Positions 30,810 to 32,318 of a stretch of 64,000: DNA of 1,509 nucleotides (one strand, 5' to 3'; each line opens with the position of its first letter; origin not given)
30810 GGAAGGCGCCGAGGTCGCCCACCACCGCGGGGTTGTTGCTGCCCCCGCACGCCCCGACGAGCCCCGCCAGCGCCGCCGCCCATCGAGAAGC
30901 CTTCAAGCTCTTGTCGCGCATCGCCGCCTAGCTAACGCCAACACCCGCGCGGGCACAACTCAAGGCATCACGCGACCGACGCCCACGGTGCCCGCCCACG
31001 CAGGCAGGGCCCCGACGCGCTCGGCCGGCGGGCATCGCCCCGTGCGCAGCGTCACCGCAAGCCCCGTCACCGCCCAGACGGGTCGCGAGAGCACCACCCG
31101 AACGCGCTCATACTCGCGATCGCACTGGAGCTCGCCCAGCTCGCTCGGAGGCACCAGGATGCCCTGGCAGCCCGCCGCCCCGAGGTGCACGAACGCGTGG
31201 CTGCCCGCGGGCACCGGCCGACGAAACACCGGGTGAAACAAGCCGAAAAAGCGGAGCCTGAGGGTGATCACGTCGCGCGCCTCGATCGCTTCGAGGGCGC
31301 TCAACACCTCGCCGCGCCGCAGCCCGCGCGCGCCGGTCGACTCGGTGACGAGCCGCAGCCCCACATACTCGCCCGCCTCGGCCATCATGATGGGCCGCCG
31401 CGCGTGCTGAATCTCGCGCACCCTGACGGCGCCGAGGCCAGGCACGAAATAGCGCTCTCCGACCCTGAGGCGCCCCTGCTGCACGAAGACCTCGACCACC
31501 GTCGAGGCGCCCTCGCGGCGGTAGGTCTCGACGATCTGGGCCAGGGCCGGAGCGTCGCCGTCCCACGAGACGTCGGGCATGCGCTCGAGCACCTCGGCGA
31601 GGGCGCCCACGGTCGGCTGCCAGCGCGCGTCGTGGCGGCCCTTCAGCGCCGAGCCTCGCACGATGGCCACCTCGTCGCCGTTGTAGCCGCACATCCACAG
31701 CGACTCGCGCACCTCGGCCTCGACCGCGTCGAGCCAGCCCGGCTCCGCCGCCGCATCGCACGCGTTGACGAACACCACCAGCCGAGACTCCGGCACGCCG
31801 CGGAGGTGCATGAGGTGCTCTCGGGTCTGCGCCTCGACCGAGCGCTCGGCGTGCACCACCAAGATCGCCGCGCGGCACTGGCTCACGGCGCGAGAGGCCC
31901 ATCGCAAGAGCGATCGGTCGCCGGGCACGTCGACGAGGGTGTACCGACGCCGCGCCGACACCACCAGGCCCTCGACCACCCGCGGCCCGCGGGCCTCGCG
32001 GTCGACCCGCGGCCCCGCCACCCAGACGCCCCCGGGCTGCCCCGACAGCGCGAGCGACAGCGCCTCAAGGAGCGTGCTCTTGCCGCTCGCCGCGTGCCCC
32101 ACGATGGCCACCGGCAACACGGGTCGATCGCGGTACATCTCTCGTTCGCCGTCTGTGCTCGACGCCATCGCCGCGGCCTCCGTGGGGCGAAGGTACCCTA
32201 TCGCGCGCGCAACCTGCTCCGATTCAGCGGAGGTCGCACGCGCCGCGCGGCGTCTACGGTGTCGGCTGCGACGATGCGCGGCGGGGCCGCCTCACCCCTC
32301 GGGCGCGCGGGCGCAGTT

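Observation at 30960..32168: Stand-alone EF-Tu/SelB-like GTPase paralog with substituted catalytic and guanine-specificity residues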

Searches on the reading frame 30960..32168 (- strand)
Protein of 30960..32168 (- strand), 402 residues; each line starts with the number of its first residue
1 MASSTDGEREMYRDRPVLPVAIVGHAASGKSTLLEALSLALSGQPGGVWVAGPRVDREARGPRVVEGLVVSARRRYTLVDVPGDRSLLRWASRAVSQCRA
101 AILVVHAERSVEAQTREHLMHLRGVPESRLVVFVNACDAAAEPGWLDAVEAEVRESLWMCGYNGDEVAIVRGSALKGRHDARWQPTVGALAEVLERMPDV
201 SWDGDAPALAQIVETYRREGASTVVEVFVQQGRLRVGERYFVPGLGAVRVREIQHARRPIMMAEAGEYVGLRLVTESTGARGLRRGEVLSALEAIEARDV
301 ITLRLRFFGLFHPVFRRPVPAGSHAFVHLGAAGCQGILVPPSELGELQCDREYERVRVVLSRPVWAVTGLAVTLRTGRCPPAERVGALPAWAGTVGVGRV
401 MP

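Call 3: search_protein_families(library=pfam, proteins=[window:30960-32168:-], max_evalue=1)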
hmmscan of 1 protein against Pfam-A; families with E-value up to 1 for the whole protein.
window:30960-32168:- (402 aa): 15 families
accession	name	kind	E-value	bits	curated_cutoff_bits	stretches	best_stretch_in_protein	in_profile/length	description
PF00009.33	GTP_EFTU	-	8.5e-21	74.8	26.5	2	71-186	66-174/188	Elongation factor Tu GTP binding domain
PF00350.29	Dynamin_N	-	5.2e-05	23.8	27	1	20-38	1-19/168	Dynamin family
PF13191.12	AAA_16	-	8.1e-05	23.6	32.6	1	16-149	24-147/167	AAA ATPase domain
PF01926.29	MMR_HSR1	-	9.2e-05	23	21.9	1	20-124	2-102/113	50S ribosome-binding GTPase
PF13476.12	AAA_23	-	0.00028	22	27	1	21-45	23-47/201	AAA domain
PF00005.33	ABC_tran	-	0.0006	20.9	25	1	20-57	14-51/137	ABC transporter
PF13555.12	AAA_29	-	0.0017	18.5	27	1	20-44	25-49/61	P-loop containing region of AAA domain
PF13304.12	AAA_21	-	0.022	15.3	27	1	21-41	3-23/304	AAA domain, putative AbiEii toxin, Type IV TA system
PF03144.31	GTP_EFTU_D2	-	0.051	14.5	30.3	1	223-289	2-72/73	Elongation factor Tu domain 2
PF01580.24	FtsK_SpoIIIE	-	0.055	13.3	24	1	10-46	30-70/221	FtsK/SpoIIIE family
PF14578.12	GTP_EFTU_D4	-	0.087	13.2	23.8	1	207-289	2-85/86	Elongation factor Tu domain 4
PF09818.15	ABC_ATPase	-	0.12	11.9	23.2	1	21-39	83-101/283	P-loop domain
PF25199.1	nSTAND_NTPase5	-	0.19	12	34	1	18-46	43-70/145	Novel STAND NTPase 5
PF19993.5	DO-GTPase2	-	0.2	11.7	27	1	19-42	2-25/226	Double-GTPase 2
PF02421.24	FeoB_N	-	0.35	10.8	27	1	20-88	3-61/156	Ferrous iron transport protein B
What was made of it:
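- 30960..32168 (-): EF-Tu-like ORF, 402 aa plus stop codon. PF00009 E = 8.5e-21 (call 3).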

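Call 4: search_protein_families(library=ncbifam, proteins=[window:30960-32168:-], max_evalue=1)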
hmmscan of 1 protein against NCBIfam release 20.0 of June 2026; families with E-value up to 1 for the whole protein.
window:30960-32168:- (402 aa): 58 families (the best 25 are shown)
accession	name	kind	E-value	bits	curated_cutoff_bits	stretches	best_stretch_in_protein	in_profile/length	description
TIGR00485.1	EF-Tu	equivalog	1.9e-32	112.5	522.4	1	11-296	6-300/394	elongation factor Tu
NF000766.0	PRK00049.1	subfamily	4.6e-32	111.3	449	1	11-298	6-304/396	elongation factor Tu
NF009372.0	PRK12735.1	subfamily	1.3e-31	109.8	479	1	10-298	5-304/396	elongation factor Tu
NF009373.0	PRK12736.1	subfamily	2e-31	109.2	452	1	11-298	6-302/394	elongation factor Tu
NF008969.0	PRK12317.1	subfamily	5.2e-24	84.6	502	1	73-294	84-312/426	elongation factor 1-alpha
TIGR00475.1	selB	equivalog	4.6e-20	71.9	242.25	1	72-300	48-266/581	selenocysteine-specific translation elongation factor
TIGR00483.1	EF-1_alpha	equivalog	9e-19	67.2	540.1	1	75-292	86-311/427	translation elongation factor EF-1 subunit alpha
TIGR00487.1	IF-2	equivalog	2.6e-12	46.3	424.4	1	14-251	86-304/587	translation initiation factor IF-2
NF009891.0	PRK13351.1-1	equivalog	2.5e-08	33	597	1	19-142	11-141/681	elongation factor G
TIGR03680.1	eif2g_arch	equivalog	2.8e-08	33.4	514.5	1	72-140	79-148/407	translation initiation factor IF-2 subunit gamma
NF003077.0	PRK04000.1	equivalog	3.4e-08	33.1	315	1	72-139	83-151/412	translation initiation factor IF-2 subunit gamma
TIGR02034.1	CysN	subfamily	4.9e-08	32.4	336.1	1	72-294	78-301/406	sulfate adenylyltransferase, large subunit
NF009379.0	PRK12740.1-3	equivalog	5.4e-08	31.9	513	1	20-142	11-140/674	elongation factor G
NF009381.0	PRK12740.1-5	subfamily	1e-07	30.7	583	1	17-140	9-139/692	elongation factor G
TIGR00231.1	small_GTP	domain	5.5e-07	29.5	42.5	1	20-141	6-126/164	GTP-binding protein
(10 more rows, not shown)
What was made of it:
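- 30960..32168 (-): TIGR00485 scores 112 bits against a cut-off of 522 (call 4).
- On Bacterial EF-Tu (TIGR00485 / NF000766 equivalog): The subfamily models give 109-111 bits against cut-offs of 449-479 (call 4).
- On SelB (TIGR00475): 71.9 bits against a cut-off of 242 (call 4).
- On CysN/NodQ (TIGR02034): 32.4 bits against a cut-off of 336 (call 4).
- Closest known: SelB and CysN/NodQ. Different: HMM scores are 72 bits (cut-off 242) and 32 bits (cut-off 336) (call 4).
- HMM scores are 112, 72 and 32 bits against cut-offs of 522, 242 and 336 (call 4). The CysN HMM scores 32 bits against a cut-off of 336 (call 4).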

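Call 5: search_solved_structures(query=window:30960-32168:-, max_evalue=0.01, show_alignments=2)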
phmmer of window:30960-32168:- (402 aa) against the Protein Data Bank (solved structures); distinct sequences matched with E-value up to 0.01: 143 (the best 60 are shown).
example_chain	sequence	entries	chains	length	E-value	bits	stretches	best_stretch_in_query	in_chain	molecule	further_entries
7paj_9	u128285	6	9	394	6.6e-31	110.8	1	11-293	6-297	Elongation factor Tu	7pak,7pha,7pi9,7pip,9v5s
7bbn_A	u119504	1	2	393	2.3e-30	109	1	11-295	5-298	Elongation Factor Tu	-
5mi3_A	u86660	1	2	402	9.5e-30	107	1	10-291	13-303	Elongation factor Tu 1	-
9tb0_C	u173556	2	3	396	1e-29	106.9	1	10-291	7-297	Elongation factor Tu 1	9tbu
4p3y_A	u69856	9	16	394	1.1e-29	106.8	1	11-291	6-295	Elongation factor Tu 1 | Elongation factor Tu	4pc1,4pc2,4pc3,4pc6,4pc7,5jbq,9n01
1dg1_G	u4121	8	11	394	1.1e-29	106.8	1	11-291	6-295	ELONGATION FACTOR TU | Elongation factor Tu 2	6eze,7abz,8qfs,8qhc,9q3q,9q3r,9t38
3u2q_A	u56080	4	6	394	1.1e-29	106.7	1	11-291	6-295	Elongation factor Tu 1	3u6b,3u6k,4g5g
5opd_A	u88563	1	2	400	1.1e-29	106.7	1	11-291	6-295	Elongation factor Tu 1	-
8fr3_A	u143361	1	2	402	1.1e-29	106.7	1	11-291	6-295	Elongation factor Tu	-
7vmc_A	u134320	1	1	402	1.2e-29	106.7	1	11-291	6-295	Elongation factor Tu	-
5uyk_Z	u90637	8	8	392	1.2e-29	106.7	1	11-291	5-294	Elongation factor Tu 2 | Elongation factor Tu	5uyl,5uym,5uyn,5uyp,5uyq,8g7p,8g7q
1d8t_A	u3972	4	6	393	1.2e-29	106.7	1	11-291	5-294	ELONGATION FACTOR TU | Elongation factor Tu 1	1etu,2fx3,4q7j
1efc_A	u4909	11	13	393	1.2e-29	106.7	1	11-291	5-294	PROTEIN (ELONGATION FACTOR) | Elongation Factor Tu | Elongation factor Tu 2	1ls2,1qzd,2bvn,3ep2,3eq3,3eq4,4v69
1ob2_A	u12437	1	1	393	1.2e-29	106.7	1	11-291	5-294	ELONGATION FACTOR TU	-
6wd2_8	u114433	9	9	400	1.2e-29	106.6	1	11-291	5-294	Elongation factor Tu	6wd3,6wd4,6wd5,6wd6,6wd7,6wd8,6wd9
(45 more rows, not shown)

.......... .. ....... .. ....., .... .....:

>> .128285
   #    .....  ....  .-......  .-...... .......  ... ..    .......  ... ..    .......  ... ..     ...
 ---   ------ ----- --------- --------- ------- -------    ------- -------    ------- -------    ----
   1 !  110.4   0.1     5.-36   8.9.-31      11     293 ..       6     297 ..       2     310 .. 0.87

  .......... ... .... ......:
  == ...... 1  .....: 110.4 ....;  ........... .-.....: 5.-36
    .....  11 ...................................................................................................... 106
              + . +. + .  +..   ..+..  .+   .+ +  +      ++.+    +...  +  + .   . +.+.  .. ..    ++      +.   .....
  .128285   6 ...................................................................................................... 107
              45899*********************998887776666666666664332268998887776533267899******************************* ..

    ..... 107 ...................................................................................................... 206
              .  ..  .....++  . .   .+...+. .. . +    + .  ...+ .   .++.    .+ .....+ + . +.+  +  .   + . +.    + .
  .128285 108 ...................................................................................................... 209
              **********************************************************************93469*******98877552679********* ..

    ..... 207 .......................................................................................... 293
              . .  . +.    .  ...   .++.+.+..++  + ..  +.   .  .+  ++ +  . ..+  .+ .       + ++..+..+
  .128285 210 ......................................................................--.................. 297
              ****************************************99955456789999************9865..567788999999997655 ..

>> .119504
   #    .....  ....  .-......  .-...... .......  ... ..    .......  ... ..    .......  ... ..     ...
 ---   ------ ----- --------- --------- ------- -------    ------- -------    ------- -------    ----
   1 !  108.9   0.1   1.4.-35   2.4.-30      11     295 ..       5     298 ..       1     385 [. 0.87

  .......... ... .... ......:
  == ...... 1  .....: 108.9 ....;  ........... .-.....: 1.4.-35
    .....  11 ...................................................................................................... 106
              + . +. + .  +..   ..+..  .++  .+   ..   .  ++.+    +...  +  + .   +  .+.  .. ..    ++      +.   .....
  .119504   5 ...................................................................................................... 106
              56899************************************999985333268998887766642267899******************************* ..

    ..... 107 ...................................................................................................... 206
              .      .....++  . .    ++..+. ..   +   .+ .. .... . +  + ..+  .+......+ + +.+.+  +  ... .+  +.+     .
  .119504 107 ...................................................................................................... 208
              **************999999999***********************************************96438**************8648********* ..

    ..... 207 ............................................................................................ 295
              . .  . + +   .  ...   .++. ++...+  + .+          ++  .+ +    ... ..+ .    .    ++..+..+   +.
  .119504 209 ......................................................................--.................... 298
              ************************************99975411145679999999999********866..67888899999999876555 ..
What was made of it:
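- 30963..31280 (-): Domain III beta-barrel (about residues 297-402). The alignment to mitochondrial EF-Tu reaches residue 378 (call 5).
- Closest known: Bacterial elongation factor Tu. Same: Best sequence family (calls 4, 5).
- PDB EF-Tu E = 7e-31 with motif-by-motif alignment (call 5).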
